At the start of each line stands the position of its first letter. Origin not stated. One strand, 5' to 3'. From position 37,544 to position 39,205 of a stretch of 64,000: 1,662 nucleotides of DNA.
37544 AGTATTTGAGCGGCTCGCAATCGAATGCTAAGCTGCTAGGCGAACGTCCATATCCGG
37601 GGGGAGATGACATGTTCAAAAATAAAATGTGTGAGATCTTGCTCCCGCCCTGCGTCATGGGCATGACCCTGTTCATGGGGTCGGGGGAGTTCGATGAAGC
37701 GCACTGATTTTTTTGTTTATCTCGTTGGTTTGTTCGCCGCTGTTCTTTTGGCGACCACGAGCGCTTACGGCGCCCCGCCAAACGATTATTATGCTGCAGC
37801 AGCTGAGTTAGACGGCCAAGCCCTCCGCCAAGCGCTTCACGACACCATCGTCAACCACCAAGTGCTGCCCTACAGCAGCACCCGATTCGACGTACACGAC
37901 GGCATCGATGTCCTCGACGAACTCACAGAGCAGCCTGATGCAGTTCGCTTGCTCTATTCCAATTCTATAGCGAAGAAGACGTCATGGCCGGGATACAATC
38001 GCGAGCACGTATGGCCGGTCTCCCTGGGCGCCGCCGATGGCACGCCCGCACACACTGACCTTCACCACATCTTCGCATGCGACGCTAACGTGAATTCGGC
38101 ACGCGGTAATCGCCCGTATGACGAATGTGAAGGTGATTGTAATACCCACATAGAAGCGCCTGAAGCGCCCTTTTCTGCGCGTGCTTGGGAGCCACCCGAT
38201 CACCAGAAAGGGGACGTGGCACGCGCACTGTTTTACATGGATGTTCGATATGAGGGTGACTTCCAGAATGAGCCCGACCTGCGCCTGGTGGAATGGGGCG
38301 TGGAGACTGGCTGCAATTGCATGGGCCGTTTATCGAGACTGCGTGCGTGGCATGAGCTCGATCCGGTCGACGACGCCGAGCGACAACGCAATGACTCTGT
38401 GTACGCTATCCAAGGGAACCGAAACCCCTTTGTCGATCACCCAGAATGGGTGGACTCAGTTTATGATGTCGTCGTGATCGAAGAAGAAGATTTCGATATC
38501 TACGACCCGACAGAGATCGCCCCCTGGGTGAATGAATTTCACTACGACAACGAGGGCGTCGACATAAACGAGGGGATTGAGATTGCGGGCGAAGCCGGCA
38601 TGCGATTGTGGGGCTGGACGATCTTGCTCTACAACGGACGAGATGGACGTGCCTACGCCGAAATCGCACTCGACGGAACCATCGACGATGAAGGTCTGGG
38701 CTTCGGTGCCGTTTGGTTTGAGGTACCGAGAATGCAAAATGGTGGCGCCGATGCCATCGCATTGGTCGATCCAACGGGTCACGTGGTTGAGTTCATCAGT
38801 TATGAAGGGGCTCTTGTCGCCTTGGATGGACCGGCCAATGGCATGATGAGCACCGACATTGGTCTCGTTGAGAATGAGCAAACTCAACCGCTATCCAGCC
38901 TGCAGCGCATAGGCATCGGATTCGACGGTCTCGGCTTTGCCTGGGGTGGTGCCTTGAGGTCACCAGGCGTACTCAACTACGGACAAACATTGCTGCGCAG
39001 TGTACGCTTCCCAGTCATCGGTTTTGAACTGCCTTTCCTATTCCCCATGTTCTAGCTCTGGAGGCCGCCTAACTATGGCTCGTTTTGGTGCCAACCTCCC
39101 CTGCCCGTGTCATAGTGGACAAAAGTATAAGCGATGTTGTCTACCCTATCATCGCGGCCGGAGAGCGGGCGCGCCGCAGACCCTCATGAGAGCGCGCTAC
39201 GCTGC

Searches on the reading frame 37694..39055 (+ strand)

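Call 74: search_protein_families(library=pfam, proteins=[window:37694-39055:+], max_evalue=0.0001)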
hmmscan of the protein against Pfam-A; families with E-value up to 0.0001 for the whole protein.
window:37694-39055:+ (453 aa): 1 family
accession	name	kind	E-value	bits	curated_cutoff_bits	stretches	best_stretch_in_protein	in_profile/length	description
PF04231.19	Endonuclease_1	-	1e-37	130.6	25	1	94-251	68-235/235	Endonuclease I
